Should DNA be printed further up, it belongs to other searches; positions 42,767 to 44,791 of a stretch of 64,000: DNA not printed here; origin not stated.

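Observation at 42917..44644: Fusion of an M50/S2P-like membrane domain (degenerate HExxH) with PDZ and Lon-S16 protease domains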

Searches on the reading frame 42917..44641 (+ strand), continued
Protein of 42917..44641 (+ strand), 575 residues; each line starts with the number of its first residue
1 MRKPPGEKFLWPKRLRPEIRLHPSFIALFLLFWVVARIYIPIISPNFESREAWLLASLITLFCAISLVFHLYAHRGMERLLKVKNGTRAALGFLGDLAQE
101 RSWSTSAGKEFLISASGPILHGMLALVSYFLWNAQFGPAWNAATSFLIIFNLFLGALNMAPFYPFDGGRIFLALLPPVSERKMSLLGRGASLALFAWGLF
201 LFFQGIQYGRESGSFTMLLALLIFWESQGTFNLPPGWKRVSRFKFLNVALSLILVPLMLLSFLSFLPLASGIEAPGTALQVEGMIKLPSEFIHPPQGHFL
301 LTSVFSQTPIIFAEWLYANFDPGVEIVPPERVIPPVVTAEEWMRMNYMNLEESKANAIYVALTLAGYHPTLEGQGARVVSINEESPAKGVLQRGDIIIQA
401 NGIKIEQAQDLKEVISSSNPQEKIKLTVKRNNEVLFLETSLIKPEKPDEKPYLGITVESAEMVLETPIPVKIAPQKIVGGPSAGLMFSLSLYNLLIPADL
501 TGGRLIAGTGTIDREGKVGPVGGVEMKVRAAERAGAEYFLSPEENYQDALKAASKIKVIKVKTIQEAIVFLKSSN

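Call 34: find_encoding_contigs(protein=P0027, flank=5000, max_places=2)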
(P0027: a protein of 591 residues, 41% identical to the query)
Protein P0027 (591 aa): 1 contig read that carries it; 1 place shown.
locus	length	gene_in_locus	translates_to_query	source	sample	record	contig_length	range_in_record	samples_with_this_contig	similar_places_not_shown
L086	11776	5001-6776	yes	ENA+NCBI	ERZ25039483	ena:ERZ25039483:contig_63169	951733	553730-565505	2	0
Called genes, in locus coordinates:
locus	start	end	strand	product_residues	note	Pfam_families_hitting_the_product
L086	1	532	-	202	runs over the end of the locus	PF00480:ROK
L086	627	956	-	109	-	PF00480:ROK, PF01869:BcrAD_BadFG (weak)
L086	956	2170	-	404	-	PF12802:MarR_2 (weak), PF13412:HTH_24, PF00480:ROK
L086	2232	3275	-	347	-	PF01380:SIS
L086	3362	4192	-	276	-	PF00211:Guanylate_cyc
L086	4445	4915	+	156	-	PF00258:Flavodoxin_1, PF12641:Flavodoxin_3 (weak), PF12724:Flavodoxin_5 (weak)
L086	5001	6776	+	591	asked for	PF02163:Peptidase_M50 (faint), PF00595:PDZ, PF13180:PDZ_2, PF05362:Lon_C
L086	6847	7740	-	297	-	PF00005:ABC_tran, PF13304:AAA_21 (faint)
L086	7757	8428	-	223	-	-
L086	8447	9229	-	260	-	PF12679:ABC2_membrane_2 (weak)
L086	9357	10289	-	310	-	PF13490:zf-HC2 (weak)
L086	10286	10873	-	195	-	PF07638:Sigma70_ECF (faint), PF04542:Sigma70_r2, PF08281:Sigma70_r4_2, PF04545:Sigma70_r4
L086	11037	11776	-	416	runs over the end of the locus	PF01208:URO-D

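Call 35: find_encoding_contigs(protein=P0045, flank=5000, max_places=2)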
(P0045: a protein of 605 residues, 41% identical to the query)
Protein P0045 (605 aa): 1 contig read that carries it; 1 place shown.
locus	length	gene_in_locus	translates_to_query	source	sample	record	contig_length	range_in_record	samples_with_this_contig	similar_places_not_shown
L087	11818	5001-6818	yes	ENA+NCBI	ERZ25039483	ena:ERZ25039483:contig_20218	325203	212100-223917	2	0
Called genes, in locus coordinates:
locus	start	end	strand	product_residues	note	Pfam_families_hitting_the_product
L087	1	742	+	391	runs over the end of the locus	PF01261:AP_endonuc_2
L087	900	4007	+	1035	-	PF13231:PMT_2 (weak)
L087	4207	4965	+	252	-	-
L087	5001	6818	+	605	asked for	PF02163:Peptidase_M50 (weak), PF00595:PDZ, PF13180:PDZ_2, PF17820:PDZ_6, PF05362:Lon_C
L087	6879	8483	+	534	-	PF00070:Pyr_redox (faint), PF00890:FAD_binding_2 (weak), PF01266:DAO, PF03486:HI0933_like (faint), PF07992:Pyr_redox_2 (weak), PF13450:NAD_binding_8, PF01593:Amino_oxidase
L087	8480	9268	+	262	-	PF02567:PhzC-PhzF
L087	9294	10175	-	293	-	PF00583:Acetyltransf_1, PF08445:FR47 (faint), PF13508:Acetyltransf_7, PF13673:Acetyltransf_10, PF18014:Acetyltransf_18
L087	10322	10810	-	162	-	PF13279:4HBT_2 (weak), PF03061:4HBT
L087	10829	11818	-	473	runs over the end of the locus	PF00027:cNMP_binding, PF02518:HATPase_c, PF14501:HATPase_c_5 (weak)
